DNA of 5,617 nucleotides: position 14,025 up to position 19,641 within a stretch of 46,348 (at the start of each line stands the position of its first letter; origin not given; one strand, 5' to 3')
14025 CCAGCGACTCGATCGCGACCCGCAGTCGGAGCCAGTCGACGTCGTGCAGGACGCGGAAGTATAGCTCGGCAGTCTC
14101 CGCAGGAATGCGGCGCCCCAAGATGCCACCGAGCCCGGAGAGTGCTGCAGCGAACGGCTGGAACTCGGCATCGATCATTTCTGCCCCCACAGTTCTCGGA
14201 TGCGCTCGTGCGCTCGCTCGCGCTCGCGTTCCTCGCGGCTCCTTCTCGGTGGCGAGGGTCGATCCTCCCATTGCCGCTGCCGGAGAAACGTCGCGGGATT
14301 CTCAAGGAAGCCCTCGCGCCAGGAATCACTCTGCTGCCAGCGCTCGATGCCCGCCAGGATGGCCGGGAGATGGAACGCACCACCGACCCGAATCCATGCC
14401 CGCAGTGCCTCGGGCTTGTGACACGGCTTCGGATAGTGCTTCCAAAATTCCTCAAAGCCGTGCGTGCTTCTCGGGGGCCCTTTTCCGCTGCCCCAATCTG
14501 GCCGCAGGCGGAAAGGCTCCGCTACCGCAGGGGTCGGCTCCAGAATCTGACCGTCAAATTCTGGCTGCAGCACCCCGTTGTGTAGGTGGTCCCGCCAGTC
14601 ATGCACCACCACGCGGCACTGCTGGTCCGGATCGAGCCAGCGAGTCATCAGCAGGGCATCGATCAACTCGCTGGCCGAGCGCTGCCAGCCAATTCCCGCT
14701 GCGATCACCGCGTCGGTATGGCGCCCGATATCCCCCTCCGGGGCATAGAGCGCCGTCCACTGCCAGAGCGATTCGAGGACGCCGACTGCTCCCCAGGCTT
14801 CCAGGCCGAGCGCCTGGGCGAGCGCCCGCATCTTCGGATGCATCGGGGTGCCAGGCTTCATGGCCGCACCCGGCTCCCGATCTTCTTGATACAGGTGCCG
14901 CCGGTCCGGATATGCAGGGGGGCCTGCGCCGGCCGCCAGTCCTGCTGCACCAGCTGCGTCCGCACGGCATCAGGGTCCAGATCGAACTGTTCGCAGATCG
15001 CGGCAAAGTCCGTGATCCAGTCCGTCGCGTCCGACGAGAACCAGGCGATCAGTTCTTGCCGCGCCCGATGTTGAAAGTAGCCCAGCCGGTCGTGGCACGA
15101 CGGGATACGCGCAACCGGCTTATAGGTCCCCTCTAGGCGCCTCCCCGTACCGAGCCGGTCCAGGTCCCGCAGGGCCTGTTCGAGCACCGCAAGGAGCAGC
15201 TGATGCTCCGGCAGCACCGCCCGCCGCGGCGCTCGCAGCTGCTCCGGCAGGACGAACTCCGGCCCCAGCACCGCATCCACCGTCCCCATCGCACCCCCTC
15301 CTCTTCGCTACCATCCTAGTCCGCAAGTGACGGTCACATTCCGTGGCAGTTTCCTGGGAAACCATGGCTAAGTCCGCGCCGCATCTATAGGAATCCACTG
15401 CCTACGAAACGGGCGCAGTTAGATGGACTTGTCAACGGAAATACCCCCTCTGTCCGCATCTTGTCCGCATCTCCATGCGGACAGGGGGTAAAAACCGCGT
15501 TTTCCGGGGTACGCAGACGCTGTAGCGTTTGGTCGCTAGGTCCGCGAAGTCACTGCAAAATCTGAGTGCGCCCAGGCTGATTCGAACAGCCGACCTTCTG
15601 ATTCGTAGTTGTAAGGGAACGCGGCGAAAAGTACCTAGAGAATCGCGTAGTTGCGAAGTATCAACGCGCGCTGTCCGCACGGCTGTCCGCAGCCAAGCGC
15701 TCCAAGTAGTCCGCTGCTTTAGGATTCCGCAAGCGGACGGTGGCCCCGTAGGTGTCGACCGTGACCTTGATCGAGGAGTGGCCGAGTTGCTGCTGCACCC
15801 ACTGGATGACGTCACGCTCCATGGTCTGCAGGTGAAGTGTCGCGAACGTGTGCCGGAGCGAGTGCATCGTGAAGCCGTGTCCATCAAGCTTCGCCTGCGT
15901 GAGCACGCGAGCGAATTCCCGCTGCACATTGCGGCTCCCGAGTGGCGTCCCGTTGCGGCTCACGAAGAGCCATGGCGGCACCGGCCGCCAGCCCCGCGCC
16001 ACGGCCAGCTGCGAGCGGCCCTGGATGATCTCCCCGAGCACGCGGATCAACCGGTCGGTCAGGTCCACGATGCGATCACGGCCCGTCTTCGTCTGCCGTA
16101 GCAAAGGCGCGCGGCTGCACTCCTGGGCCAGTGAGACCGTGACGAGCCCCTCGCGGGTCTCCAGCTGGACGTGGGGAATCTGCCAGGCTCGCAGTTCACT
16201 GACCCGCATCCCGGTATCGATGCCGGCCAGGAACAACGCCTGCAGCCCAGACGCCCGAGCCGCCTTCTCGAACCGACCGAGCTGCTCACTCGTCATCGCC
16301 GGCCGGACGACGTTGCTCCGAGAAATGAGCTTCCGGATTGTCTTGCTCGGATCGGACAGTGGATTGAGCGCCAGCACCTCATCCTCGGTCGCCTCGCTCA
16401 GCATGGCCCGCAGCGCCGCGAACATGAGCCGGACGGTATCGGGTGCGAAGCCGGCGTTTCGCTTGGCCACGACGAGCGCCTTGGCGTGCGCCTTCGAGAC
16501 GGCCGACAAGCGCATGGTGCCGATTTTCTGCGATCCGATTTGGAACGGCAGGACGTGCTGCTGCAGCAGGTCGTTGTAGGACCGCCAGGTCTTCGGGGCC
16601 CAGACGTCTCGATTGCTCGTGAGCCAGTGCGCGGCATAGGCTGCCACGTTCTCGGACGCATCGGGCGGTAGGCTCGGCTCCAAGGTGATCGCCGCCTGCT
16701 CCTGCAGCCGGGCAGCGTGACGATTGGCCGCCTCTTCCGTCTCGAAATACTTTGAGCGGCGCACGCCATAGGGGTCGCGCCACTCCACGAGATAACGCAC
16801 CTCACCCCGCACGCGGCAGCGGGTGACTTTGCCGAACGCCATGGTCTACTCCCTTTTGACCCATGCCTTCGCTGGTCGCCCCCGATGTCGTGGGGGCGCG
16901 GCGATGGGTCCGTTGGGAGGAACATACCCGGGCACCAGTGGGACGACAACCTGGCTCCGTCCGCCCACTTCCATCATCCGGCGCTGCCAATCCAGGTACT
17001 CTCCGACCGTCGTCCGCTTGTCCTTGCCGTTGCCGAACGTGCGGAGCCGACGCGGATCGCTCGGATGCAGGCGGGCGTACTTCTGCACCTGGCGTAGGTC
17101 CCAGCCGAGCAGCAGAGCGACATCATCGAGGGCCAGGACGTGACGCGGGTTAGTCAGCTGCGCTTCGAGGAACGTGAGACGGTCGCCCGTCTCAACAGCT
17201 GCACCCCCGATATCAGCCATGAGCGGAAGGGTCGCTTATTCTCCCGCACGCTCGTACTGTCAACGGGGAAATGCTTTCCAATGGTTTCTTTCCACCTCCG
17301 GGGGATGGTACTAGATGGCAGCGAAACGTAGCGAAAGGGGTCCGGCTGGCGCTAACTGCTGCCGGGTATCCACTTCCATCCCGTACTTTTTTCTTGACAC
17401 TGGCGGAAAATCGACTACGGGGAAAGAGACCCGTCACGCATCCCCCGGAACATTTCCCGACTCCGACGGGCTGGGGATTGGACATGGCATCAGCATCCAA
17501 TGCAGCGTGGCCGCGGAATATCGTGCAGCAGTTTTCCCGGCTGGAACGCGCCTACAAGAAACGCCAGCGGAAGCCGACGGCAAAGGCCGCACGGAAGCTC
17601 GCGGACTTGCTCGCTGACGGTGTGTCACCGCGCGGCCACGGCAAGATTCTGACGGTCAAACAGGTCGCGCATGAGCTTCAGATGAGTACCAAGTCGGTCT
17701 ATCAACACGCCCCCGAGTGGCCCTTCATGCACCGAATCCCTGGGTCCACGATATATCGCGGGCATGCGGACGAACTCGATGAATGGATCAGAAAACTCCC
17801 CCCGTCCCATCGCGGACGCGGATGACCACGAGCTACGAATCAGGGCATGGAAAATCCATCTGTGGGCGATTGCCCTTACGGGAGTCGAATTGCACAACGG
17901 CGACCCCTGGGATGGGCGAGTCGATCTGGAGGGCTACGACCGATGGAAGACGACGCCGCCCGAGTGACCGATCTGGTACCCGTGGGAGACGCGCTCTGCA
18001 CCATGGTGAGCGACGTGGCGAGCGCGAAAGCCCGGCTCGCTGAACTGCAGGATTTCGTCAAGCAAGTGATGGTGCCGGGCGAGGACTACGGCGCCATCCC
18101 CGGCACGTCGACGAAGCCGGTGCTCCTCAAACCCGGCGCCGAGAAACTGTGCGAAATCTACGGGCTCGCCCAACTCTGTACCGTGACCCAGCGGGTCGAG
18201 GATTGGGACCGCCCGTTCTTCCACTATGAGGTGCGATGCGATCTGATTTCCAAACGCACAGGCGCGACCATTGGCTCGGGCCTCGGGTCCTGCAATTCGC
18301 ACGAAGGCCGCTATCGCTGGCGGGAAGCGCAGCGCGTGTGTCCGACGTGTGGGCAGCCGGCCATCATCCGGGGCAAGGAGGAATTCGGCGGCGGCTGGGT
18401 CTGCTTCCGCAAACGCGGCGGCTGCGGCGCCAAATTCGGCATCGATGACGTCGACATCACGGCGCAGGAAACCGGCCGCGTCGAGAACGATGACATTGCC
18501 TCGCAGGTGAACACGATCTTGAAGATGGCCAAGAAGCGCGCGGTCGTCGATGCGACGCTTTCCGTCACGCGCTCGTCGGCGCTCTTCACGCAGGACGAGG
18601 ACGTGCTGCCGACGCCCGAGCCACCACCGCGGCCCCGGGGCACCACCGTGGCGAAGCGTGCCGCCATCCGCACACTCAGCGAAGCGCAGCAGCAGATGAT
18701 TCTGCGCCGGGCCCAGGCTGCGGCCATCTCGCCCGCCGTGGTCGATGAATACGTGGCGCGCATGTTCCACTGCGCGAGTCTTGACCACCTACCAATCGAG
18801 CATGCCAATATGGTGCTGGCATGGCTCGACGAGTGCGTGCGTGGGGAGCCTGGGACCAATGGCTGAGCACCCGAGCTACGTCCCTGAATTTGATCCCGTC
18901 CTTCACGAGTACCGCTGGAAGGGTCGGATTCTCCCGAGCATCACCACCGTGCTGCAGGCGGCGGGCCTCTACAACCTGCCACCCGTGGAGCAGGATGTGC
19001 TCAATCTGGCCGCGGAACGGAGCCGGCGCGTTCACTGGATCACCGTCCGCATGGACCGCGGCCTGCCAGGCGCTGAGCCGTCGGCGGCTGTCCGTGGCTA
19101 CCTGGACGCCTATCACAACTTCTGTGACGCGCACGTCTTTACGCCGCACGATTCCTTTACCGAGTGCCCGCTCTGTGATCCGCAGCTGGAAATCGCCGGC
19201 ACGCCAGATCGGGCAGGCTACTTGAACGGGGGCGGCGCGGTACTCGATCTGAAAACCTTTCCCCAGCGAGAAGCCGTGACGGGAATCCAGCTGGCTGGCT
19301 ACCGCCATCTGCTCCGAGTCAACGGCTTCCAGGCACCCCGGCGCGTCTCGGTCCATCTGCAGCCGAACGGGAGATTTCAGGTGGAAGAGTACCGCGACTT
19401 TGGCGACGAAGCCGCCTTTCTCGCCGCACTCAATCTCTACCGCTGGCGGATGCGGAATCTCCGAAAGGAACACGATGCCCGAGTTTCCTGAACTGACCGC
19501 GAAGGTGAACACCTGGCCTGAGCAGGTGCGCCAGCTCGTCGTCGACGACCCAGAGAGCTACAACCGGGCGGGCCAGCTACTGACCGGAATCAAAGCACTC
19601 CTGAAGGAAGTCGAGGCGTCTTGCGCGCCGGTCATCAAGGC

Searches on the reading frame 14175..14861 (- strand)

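Call 46: search_protein_families(library=phrogs, proteins=[window:14175-14861:-], max_evalue=0.001)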
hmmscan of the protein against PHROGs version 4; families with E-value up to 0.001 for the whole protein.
window:14175-14861:- (228 aa): 3 families
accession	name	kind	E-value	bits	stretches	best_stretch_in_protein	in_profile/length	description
phrog_9474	-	DNA, RNA and nucleotide metabolism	1e-27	98.5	2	6-93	11-98/288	replication initiation protein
phrog_9327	-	DNA, RNA and nucleotide metabolism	2.1e-13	51.5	1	103-208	141-248/276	primosomal protein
phrog_270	-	DNA, RNA and nucleotide metabolism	7.5e-11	43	1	136-218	179-266/383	replication initiation protein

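Call 47: search_protein_families(library=pfam, proteins=[window:14175-14861:-], max_evalue=0.01)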
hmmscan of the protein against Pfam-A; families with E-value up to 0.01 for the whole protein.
window:14175-14861:- (228 aa): 0 families

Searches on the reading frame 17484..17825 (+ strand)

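Call 46: search_protein_families(library=phrogs, proteins=[window:17484-17825:+], max_evalue=0.001)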
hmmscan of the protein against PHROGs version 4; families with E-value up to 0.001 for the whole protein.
window:17484-17825:+ (113 aa): 1 family
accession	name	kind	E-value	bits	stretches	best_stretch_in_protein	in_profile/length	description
phrog_66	-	integration and excision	1.9e-05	25.5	1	35-107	73-145/412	excisionase and transcriptional regulator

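Call 47: search_protein_families(library=pfam, proteins=[window:17484-17825:+], max_evalue=0.01)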
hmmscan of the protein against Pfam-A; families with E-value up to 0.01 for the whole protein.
window:17484-17825:+ (113 aa): 1 family
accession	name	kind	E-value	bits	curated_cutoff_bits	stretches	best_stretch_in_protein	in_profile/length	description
PF12728.13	HTH_17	-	0.00056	20.6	27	1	56-104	2-49/51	Helix-turn-helix domain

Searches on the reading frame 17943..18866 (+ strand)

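Call 46: search_protein_families(library=phrogs, proteins=[window:17943-18866:+], max_evalue=0.001)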
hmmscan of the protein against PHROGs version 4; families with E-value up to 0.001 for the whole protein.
window:17943-18866:+ (307 aa): 1 family
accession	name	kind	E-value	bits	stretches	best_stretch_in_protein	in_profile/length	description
phrog_10048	-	unknown function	1.8e-45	156.4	1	23-218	23-165/273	-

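Call 47: search_protein_families(library=pfam, proteins=[window:17943-18866:+], max_evalue=0.01)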
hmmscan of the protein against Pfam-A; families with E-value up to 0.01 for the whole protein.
window:17943-18866:+ (307 aa): 0 families

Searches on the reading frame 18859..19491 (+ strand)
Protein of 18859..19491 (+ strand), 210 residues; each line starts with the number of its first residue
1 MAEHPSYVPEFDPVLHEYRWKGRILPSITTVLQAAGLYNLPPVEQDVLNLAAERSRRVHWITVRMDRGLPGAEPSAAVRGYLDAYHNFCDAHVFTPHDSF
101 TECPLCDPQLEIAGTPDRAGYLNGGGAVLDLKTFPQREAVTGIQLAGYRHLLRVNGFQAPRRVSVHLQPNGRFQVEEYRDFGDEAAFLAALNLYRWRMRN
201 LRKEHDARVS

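Call 46: search_protein_families(library=phrogs, proteins=[window:18859-19491:+], max_evalue=0.001)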
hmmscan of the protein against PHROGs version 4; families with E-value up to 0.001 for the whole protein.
window:18859-19491:+ (210 aa): 2 families
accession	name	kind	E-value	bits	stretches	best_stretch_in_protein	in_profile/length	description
phrog_298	-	DNA, RNA and nucleotide metabolism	8.8e-13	49.2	1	9-204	49-266/293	exonuclease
phrog_466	-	DNA, RNA and nucleotide metabolism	0.00019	21.8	1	51-150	211-316/446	exonuclease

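Call 47: search_protein_families(library=pfam, proteins=[window:18859-19491:+], max_evalue=0.01)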
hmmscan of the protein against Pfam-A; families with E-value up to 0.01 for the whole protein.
window:18859-19491:+ (210 aa): 0 families
